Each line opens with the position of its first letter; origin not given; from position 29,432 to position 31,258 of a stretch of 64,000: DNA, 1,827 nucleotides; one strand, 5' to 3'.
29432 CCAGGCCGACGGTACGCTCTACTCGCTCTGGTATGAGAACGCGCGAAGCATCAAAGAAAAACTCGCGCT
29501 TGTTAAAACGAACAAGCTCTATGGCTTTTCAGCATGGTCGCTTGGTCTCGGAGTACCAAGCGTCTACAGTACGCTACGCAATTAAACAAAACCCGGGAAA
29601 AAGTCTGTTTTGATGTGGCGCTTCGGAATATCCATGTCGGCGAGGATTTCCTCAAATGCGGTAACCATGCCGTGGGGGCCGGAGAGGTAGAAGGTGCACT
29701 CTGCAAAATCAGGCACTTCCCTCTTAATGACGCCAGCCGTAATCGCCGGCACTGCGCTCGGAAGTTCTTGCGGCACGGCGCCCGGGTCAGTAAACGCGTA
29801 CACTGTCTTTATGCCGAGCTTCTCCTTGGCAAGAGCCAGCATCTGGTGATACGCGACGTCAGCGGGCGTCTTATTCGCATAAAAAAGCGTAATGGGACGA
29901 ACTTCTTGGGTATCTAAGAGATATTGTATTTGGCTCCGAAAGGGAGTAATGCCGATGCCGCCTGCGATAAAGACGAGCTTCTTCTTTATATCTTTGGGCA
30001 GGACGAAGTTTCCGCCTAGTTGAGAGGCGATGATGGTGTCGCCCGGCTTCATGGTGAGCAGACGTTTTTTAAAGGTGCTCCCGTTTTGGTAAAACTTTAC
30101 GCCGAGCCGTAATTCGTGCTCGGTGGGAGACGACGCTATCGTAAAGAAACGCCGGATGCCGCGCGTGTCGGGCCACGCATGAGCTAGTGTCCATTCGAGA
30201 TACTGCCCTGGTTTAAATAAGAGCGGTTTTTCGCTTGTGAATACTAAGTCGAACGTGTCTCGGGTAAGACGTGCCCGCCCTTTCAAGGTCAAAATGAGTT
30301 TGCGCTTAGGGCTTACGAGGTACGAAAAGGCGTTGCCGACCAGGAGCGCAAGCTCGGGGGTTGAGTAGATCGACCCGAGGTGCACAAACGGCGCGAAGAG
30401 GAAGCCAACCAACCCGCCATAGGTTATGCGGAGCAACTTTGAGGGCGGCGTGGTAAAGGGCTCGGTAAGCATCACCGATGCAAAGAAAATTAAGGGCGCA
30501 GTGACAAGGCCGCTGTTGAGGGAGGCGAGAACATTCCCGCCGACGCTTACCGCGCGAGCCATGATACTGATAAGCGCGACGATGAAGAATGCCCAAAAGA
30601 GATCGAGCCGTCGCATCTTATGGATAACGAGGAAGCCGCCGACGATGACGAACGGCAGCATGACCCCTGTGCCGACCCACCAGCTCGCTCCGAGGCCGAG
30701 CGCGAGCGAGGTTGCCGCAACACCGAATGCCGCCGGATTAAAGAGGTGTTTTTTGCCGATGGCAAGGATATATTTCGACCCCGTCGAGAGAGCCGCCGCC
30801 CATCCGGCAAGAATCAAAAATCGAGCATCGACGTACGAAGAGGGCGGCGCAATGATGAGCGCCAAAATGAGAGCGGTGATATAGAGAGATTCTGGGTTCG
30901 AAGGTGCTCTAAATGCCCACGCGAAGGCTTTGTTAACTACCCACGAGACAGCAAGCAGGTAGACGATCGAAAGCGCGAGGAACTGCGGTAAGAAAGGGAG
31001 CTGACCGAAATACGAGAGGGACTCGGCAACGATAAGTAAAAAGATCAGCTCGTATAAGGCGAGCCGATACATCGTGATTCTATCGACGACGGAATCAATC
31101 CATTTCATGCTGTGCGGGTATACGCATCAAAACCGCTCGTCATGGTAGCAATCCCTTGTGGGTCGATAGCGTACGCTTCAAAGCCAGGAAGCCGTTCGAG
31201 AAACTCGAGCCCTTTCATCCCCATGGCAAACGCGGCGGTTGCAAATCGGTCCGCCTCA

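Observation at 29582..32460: Extracytoplasmic flavinylation / electron-transfer module: FMN-binding protein with ApbE target motif, ApbE, and membrane FNR-fusion reductase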

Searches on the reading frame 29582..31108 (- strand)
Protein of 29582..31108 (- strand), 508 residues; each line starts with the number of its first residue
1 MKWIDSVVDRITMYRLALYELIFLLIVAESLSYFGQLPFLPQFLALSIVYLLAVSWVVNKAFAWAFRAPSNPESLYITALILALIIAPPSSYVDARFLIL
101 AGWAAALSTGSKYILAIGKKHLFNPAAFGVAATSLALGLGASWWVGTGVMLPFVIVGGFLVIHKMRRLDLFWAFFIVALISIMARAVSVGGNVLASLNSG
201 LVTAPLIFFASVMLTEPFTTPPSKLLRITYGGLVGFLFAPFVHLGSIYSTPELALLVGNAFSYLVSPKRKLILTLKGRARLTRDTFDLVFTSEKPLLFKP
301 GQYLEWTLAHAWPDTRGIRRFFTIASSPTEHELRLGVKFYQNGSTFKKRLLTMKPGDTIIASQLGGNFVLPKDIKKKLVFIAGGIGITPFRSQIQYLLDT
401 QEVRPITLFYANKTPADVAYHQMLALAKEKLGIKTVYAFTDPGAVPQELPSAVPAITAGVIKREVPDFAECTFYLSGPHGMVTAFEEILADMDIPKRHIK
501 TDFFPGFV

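Call 3: search_protein_families(library=pfam, proteins=[window:29582-31108:-], max_evalue=0.01)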
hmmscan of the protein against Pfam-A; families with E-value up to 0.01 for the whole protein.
window:29582-31108:- (508 aa): 4 families
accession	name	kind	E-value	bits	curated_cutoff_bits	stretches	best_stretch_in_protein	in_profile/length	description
PF00175.26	NAD_binding_1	-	8.5e-11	42.9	22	1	380-485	1-107/109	Oxidoreductase NAD-binding domain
PF03116.20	NQR2_RnfD_RnfE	-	0.00022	21.1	27.7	1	145-265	170-286/296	NQR2, RnfD, RnfE family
PF00970.30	FAD_binding_6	-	0.0018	19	21.1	1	274-360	3-89/99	Oxidoreductase FAD-binding domain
PF08030.17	NAD_binding_6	-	0.0041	17.6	22.2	1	376-419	2-50/156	Ferric reductase NAD binding domain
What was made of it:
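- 29582..30304 (-): FNR-type FAD/NAD(P)H domain of the fusion protein (residues 269-508, plus the stop codon). Motifs are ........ (319), GGIGITP (383), YLSGP (474) and the C-terminal DFFPGFV. PF00175 at 42.9 bits; PF00970 at 19 bits (call 3).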

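Call 4: search_protein_families(library=ncbifam, proteins=[window:29582-31108:-], max_evalue=0.01)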
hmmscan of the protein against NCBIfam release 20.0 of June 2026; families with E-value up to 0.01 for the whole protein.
window:29582-31108:- (508 aa): 21 families
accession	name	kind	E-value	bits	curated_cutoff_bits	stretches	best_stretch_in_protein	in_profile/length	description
NF009805.0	PRK13289.1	equivalog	6.1e-23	81.4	432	1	297-504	184-392/399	NO-inducible flavohemoprotein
TIGR02160.1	PA_CoA_Oxy5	hypoth_equivalog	2.9e-17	62.5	420.8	1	280-504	11-241/352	1,2-phenylacetyl-CoA epoxidase subunit PaaE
NF058606.1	GlBtMonoRdsGbcB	equivalog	1.3e-15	57.2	500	1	282-493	25-236/362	glycine betaine monooxygenase reductase subunit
NF040810.1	BenC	equivalog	6.5e-15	55.1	430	1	285-498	119-324/333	benzoate 1,2-dioxygenase electron transfer component BenC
NF007964.0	PRK10684.1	equivalog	5.2e-14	51.9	383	1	288-504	27-237/333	NADH oxidoreductase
NF005963.0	PRK08051.1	equivalog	1.3e-13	50.8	230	1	280-504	13-230/233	NAD(P)H-flavin reductase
NF045803.1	MethMoxFADbindMmoC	equivalog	1.3e-12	47.1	500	1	293-501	135-337/343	aromatic/alkene monooxygenase hydroxylase FAD-binding subunit MmoC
TIGR01941.1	nqrF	equivalog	7.5e-11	41.6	295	1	349-504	245-403/405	NADH:ubiquinone reductase (Na(+)-transporting) subunit F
NF040830.1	sulfhyd_ShyC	equivalog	2e-10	40.3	600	1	294-423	35-156/288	NAD(P)-dependent hydrogenase/sulfhydrogenase 2 subunit gamma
NF008822.0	PRK11872.1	equivalog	1.2e-09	37.6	402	1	292-501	131-332/341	anthranilate 1,2-dioxygenase electron transfer component AntC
NF006220.0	PRK08345.1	subfamily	2.1e-09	37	395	1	296-441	41-181/294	cytochrome-c3 hydrogenase subunit gamma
NF052252.1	flav_redu_LuxG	exception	4.3e-09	35.9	340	1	281-490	11-214/232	flavin mononucleotide reductase LuxG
NF008178.0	PRK10926.1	equivalog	4.7e-07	29.3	390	1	298-463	31-196/248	ferredoxin--NADP(+) reductase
TIGR02911.1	sulfite_red_B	equivalog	6.1e-06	25.5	288.6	1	349-437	72-162/261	anaerobic sulfite reductase subunit AsrB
NF000796.0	PRK00054.1-1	equivalog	0.00021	20.6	224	1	344-427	61-140/254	dihydroorotate dehydrogenase electron transfer subunit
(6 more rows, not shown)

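Call 9: find_homologous_proteins(query=window:29582-31108:-, max_evalue=0.00001)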
Query window:29582-31108:- (508 aa): 7822 proteins with E <= 0.00001 among 8000 candidates; the best 120 are listed.
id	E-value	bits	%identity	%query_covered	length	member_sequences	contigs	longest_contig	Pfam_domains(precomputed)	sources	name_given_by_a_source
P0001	0.0e+0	1124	100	100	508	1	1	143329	PF00175.27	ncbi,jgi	jgi:ferredoxin-NADP reductase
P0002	2.9e-206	704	62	100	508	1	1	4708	PF00175.27,PF03116.21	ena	-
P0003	1.5e-200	686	61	100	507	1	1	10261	PF00175.27,PF03116.21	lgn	-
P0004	6.7e-200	683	59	100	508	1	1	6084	PF00175.27,PF00970.31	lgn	-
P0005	2.1e-198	679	60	100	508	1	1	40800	PF00175.27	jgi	jgi:ferredoxin-NADP reductase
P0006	4.1e-196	671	60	100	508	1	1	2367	PF00175.27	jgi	jgi:ferredoxin-NADP reductase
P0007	3.8e-195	668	60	100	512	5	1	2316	PF00175.27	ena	-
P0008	2.9e-194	665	59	100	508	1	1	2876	PF00175.27,PF00970.31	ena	-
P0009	3.1e-193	662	60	97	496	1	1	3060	PF00175.27,PF00970.31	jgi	jgi:ferredoxin-NADP reductase/Na+-translocating ferredoxin:NAD+ oxidoreductase RnfD subunit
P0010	3.2e-193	661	67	90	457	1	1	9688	PF00175.27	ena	-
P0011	7.4e-193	660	58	100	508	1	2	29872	PF00175.27,PF00970.31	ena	-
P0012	1.8e-192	659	58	100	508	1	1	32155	PF00175.27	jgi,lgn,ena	-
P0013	2.0e-192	659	59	100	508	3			PF00175.27,PF00970.31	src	-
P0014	2.7e-190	652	58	100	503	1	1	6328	PF00175.27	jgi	jgi:ferredoxin-NADP reductase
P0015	3.1e-189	648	58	100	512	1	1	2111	PF00175.27,PF03116.21,PF00970.31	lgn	-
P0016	7.6e-189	647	58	100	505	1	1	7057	PF00175.27,PF00970.31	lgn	-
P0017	3.2e-188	645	58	100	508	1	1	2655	PF00175.27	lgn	-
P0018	3.4e-188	645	58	97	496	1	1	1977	PF00175.27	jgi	jgi:ferredoxin-NADP reductase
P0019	6.7e-188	644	58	100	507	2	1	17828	PF00175.27,PF00970.31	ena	-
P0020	1.1e-187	643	60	100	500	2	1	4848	PF00175.27,PF03116.21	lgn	-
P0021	9.7e-186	637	57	100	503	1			PF00175.27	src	-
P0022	6.0e-185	634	58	100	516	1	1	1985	PF00175.27,PF03116.21,PF00970.31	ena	-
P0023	1.2e-184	633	58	100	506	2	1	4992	PF00175.27,PF00970.31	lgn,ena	-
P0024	3.5e-184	632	59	98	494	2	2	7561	PF00175.27,PF03116.21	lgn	-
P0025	9.1e-184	630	57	100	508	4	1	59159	PF00175.27,PF03116.21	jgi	jgi:ferredoxin-NADP reductase/Na+-translocating ferredoxin:NAD+ oxidoreductase RnfD subunit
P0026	2.1e-183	629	58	100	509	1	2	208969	PF00175.27,PF03116.21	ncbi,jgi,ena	-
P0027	4.5e-183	628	58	100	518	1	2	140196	PF00175.27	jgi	jgi:ferredoxin-NADP reductase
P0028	4.6e-183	628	57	98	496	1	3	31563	PF00175.27,PF00970.31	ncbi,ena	-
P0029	2.2e-182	626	58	100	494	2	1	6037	PF00175.27,PF00970.31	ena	-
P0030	3.6e-182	625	56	100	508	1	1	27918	PF00175.27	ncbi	-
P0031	4.7e-182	625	56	100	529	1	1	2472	PF00175.27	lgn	-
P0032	6.2e-182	624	56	100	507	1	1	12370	PF00175.27,PF03116.21,PF00970.31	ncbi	-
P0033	6.6e-182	624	57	100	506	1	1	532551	PF00175.27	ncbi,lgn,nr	ncbi:MAG: hypothetical protein JWM39_295 [Parcubacteria group bacterium]|nr:hypothetical protein [Pa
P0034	7.3e-182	624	57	100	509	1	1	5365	PF00175.27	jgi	jgi:ferredoxin-NADP reductase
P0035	1.0e-181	623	57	100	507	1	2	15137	PF00175.27,PF03116.21,PF00970.31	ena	-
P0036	2.0e-181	623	57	100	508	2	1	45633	PF00175.27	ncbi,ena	-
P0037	2.4e-181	622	58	100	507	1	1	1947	PF00175.27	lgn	-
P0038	3.4e-181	622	56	100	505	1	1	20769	PF00175.27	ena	-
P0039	3.6e-181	622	55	100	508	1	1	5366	PF00175.27,PF03116.21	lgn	-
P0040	8.4e-181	620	57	100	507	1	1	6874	PF00175.27,PF00970.31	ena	-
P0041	1.3e-180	620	56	100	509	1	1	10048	PF00175.27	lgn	-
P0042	5.8e-180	618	56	100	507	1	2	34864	PF00175.27,PF00970.31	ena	-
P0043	7.2e-180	617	56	100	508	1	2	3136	PF00175.27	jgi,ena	jgi:ferredoxin-NADP reductase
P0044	9.8e-180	617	58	100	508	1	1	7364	PF00175.27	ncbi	-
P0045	1.1e-179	617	56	100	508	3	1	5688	PF00175.27,PF03116.21,PF00970.31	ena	-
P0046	1.3e-179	617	58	97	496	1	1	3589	PF00175.27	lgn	-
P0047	2.1e-179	616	56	100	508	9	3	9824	PF00175.27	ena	-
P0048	2.1e-179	616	55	100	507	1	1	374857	PF00175.27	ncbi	-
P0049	4.8e-179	615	57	98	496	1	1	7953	PF00175.27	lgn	-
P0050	5.9e-179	614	55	100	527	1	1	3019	PF00175.27,PF03116.21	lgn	-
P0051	6.9e-179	614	55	100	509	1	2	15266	PF00175.27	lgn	-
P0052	1.1e-178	614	57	100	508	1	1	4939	PF00175.27,PF03116.21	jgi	jgi:ferredoxin-NADP reductase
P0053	1.1e-178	613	57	100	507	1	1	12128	PF00175.27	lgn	-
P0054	1.4e-178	613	56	99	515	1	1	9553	PF00175.27,PF03116.21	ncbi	-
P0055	1.7e-178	613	57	100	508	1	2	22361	PF00175.27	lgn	-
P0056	1.9e-178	613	57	100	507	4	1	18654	PF00175.27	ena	-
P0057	1.9e-178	613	56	97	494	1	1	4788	PF00175.27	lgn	-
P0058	2.2e-178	612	56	100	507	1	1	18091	PF00175.27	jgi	jgi:ferredoxin-NADP reductase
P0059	2.7e-178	612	56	100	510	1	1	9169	PF00175.27,PF03116.21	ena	-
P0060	7.8e-178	611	55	100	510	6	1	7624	PF00175.27,PF03116.21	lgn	-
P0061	1.0e-177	610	56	100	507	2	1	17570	PF00175.27,PF00970.31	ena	-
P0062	1.2e-177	610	56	100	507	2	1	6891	PF00175.27,PF00970.31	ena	-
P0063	3.2e-177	609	56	100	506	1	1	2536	PF00175.27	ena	-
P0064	4.6e-177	608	56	100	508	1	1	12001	PF00175.27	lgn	-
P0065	6.1e-177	608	57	97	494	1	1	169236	PF00175.27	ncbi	-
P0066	6.8e-177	608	54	100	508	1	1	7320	PF00175.27,PF03116.21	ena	-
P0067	1.4e-176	607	55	100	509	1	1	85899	PF00175.27,PF03116.21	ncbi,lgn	-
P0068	1.5e-176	606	54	100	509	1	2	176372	PF00175.27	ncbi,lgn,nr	ncbi:hypothetical protein H0X32_01505 [Patescibacteria group bacterium]|nr:hypothetical protein [Pat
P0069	1.5e-176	606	57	100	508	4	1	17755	PF00175.27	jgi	jgi:ferredoxin-NADP reductase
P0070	1.7e-176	606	56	100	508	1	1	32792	PF00175.27,PF03116.21,PF00970.31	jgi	jgi:ferredoxin-NADP reductase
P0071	2.0e-176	606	57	100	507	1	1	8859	PF00175.27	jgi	jgi:ferredoxin-NADP reductase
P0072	2.8e-176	606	56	100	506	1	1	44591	PF00175.27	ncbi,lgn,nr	ncbi:MAG: hypothetical protein JWL88_507 [Parcubacteria group bacterium]|nr:hypothetical protein [Pa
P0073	3.0e-176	605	56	100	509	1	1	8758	PF00175.27,PF03116.21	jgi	jgi:ferredoxin-NADP reductase/Na+-translocating ferredoxin:NAD+ oxidoreductase RnfD subunit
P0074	3.3e-176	605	55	100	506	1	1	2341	PF00175.27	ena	-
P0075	3.9e-176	605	56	99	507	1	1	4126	PF00175.27,PF00970.31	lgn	-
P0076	4.2e-176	605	56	97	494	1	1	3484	PF00175.27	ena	-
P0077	4.7e-176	605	56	100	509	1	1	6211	PF00175.27,PF03116.21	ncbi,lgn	-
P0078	5.8e-176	605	56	100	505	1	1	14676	PF00175.27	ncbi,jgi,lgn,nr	ncbi:MAG TPA: hypothetical protein VG102_03370 [Candidatus Paceibacterota bacterium]|jgi:ferredoxin-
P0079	7.4e-176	604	55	100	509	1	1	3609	PF00175.27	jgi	-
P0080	1.1e-175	604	59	97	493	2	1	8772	PF00175.27,PF00970.31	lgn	-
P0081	1.3e-175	603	54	100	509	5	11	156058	PF00175.27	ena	-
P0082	2.0e-175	603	57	97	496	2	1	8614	PF00175.27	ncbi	-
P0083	2.1e-175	603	55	100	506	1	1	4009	PF00175.27,PF03116.21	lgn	-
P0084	4.1e-175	602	56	100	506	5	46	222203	PF00175.27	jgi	jgi:ferredoxin-NADP reductase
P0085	4.6e-175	602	57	97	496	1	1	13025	PF00175.27,PF03116.21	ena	-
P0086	4.7e-175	602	57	100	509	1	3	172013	PF00175.27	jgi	jgi:ferredoxin-NADP reductase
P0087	5.6e-175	601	54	100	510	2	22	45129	PF00175.27,PF03116.21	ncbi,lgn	-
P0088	6.1e-175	601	56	98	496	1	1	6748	PF00175.27,PF03116.21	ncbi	-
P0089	8.1e-175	601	55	100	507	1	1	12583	PF00175.27,PF00970.31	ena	-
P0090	8.2e-175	601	55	100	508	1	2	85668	PF00175.27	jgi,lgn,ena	-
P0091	8.4e-175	601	54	100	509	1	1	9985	PF00175.27,PF03116.21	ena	-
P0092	1.1e-174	600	55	100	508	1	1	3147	PF00175.27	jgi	jgi:ferredoxin-NADP reductase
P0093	1.1e-174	600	55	100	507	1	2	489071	PF00175.27,PF03116.21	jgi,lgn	jgi:ferredoxin-NADP reductase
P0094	1.4e-174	600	56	100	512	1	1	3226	PF00175.27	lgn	-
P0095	1.6e-174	600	54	99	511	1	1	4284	PF00175.27,PF03116.21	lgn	-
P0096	3.3e-174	599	54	100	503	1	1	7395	PF00175.27,PF00970.31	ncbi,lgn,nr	ncbi:MAG: hypothetical protein JWM46_117 [Candidatus Kaiserbacteria bacterium]|nr:hypothetical prote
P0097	3.9e-174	598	54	99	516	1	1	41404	PF00175.27,PF03116.21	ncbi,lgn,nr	ncbi:MAG: RnfABCDGE type electron transport complex subunit D [Patescibacteria group bacterium]|nr:R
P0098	4.6e-174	598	55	100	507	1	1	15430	PF00175.27,PF03116.21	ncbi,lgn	-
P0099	4.8e-174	598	54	100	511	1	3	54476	PF00175.27,PF03116.21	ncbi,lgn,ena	-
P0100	5.6e-174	598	55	100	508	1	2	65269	PF00175.27,PF03116.21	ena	-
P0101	5.9e-174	598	54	100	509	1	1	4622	PF00175.27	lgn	-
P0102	8.3e-174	597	55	100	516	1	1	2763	PF00175.27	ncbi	-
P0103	1.1e-173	597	56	100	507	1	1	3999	PF00175.27,PF03116.21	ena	-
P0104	1.1e-173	597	56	100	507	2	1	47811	PF00175.27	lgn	-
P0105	1.1e-173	597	58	97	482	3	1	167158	PF00175.27,PF03116.21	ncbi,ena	-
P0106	1.2e-173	597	55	100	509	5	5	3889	PF00175.27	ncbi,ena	-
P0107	1.3e-173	597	57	99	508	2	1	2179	PF00175.27,PF03116.21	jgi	jgi:ferredoxin-NADP reductase/Na+-translocating ferredoxin:NAD+ oxidoreductase RnfD subunit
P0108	1.4e-173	597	56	100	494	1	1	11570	PF00175.27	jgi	-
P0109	1.6e-173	596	56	97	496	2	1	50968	PF00175.27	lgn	-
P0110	1.8e-173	596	55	100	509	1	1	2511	PF00175.27,PF03116.21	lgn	-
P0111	2.0e-173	596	54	100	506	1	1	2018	PF00175.27,PF03116.21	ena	-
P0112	2.5e-173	596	53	100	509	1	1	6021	PF00175.27,PF03116.21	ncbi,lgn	-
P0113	2.9e-173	596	54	100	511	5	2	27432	PF00175.27,PF03116.21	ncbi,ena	-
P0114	3.3e-173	595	55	100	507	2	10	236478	PF00175.27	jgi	jgi:ferredoxin-NADP reductase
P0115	3.8e-173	595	54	100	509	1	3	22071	PF00175.27,PF03116.21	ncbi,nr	ncbi:MAG: RnfABCDGE type electron transport complex subunit D [Patescibacteria group bacterium]|nr:R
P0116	4.3e-173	595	56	99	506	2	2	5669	PF00175.27,PF03116.21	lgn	-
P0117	4.4e-173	595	55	99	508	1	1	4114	PF00175.27,PF03116.21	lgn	-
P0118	4.6e-173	595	54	99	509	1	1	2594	PF00175.27,PF03116.21,PF08030.18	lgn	-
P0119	4.8e-173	595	56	100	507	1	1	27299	PF00175.27,PF00970.31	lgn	-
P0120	5.1e-173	595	55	100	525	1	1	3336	PF00175.27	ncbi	-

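Call 17: search_solved_structures(query=window:29582-31108:-, max_evalue=0.01, show_alignments=2)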
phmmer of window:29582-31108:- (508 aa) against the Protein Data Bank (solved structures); distinct sequences matched with E-value up to 0.01: 39.
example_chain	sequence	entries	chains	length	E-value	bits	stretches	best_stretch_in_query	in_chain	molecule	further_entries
4wqm_A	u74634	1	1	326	8e-11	44.9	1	267-500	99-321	Toluene-4-monooxygenase electron transfer component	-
7qu3_A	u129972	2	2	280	8.9e-09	38.1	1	312-506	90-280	Na(+)-translocating NADH-quinone reductase subunit F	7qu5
7qty_A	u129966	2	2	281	1.3e-08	37.6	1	350-506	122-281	Na(+)-translocating NADH-quinone reductase subunit F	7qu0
2r6h_A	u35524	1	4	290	6.4e-08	35.3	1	349-502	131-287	NADH:ubiquinone oxidoreductase, Na translocating, F subunit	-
3fpk_A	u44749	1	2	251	1.1e-07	34.5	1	301-491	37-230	Ferredoxin-NADP reductase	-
1krh_A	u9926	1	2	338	2e-07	33.7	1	284-487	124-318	Benzoate 1,2-Dioxygenase Reductase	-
7rom_A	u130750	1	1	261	2.7e-07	33.2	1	318-492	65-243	NADH-cytochrome b5 reductase 1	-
5ogx_A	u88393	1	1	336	5.3e-07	32.2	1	265-489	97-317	Cytochrome P450 reductase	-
2eix_A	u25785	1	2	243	8.4e-07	31.6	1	311-485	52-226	NADH-cytochrome b5 reductase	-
7c3a_A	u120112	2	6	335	2.4e-06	30.1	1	277-504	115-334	Ferredoxin reductase component of carbazole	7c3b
1fdr_A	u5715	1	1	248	3.5e-06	29.6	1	293-453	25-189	FLAVODOXIN REDUCTASE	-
6mv1_A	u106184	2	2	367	2.8e-05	26.6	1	333-499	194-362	Cytochrome b5 reductase 4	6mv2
8dos_A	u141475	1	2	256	4.8e-05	25.8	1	313-462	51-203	Flavodoxin/ferredoxin--NADP reductase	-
2pia_A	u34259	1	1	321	5.1e-05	25.7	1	275-442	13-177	PHTHALATE DIOXYGENASE REDUCTASE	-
4u9u_A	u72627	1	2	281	6.4e-05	25.4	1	350-506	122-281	Na(+)-translocating NADH-quinone reductase subunit F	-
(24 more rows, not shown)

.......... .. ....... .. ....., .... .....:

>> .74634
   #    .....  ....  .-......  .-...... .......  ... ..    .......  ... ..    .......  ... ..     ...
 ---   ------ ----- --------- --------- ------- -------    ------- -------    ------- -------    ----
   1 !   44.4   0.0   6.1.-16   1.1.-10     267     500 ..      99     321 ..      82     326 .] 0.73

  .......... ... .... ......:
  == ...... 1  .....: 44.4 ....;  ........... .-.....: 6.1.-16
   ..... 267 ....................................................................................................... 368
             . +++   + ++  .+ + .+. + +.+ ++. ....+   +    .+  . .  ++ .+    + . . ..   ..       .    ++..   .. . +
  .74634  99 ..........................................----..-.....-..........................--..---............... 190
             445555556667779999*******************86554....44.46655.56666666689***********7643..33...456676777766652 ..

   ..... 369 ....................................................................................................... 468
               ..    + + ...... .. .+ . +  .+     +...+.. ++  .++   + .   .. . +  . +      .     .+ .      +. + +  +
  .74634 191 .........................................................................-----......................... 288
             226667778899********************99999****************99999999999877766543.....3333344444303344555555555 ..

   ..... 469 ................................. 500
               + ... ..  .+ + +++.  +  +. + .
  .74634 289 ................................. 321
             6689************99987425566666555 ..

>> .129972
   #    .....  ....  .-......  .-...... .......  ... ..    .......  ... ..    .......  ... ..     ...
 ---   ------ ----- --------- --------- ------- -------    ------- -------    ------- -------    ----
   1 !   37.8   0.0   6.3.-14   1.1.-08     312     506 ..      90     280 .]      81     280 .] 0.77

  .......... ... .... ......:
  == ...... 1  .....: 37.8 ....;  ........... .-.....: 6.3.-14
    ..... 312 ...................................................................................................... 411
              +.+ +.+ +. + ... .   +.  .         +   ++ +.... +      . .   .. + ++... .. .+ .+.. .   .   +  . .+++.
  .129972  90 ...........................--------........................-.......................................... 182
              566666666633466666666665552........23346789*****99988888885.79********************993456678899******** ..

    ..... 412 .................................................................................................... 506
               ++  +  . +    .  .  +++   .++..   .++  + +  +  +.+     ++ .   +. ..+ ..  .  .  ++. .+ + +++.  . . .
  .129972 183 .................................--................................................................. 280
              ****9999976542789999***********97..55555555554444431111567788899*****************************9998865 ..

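Call 21: search_solved_structures(query=A1, max_evalue=10, show_alignments=0)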
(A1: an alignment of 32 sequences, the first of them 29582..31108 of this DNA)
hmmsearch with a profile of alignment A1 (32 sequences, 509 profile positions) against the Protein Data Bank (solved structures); distinct sequences matched with E-value up to 10: 156 (the best 60 are shown).
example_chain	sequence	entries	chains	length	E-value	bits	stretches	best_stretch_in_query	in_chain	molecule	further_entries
7qty_A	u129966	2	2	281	1.7e-16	63.3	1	350-507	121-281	Na(+)-translocating NADH-quinone reductase subunit F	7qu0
7qu3_A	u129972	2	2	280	3.3e-16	62.4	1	348-507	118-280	Na(+)-translocating NADH-quinone reductase subunit F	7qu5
2r6h_A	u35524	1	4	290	8.4e-16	61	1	350-503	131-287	NADH:ubiquinone oxidoreductase, Na translocating, F subunit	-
7xk3_F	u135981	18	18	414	5.6e-15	58.3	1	350-507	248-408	Na(+)-translocating NADH-quinone reductase subunit F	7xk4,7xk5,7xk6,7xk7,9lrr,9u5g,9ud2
4u9u_A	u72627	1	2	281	6.7e-15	58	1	350-507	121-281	Na(+)-translocating NADH-quinone reductase subunit F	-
8ad4_A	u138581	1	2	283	6.9e-15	58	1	350-507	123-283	Na(+)-translocating NADH-quinone reductase subunit F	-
4uaj_A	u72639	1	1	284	6.9e-15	58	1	350-507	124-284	Na(+)-translocating NADH-quinone reductase subunit F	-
6o0a_A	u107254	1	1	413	8e-15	57.8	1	274-505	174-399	Flavohemoglobin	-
8a1t_F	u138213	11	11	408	9.9e-15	57.5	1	350-507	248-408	Na(+)-translocating NADH-quinone reductase subunit F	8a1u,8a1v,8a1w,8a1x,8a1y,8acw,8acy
1cqx_A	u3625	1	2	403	1.5e-14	56.8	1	296-505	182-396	FLAVOHEMOPROTEIN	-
3ozu_A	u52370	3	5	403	1.6e-14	56.8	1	296-505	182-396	Flavohemoprotein | Flavohemoglobin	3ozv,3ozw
2eix_A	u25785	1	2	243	3e-14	55.9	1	270-496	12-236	NADH-cytochrome b5 reductase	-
8ad3_A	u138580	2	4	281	3.5e-14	55.7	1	350-503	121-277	Na(+)-translocating NADH-quinone reductase subunit F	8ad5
4wqm_A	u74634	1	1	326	5.4e-14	55.1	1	278-503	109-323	Toluene-4-monooxygenase electron transfer component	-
4eh1_A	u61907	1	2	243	3.1e-12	49.3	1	295-505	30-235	Flavohemoprotein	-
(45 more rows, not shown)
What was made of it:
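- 29582..30304 (-): The best PDB profile matches are NqrF FAD/NADH domains, E 1.7e-16 (call 21).
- The fusion's FNR module is closest to NqrF (call 21).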
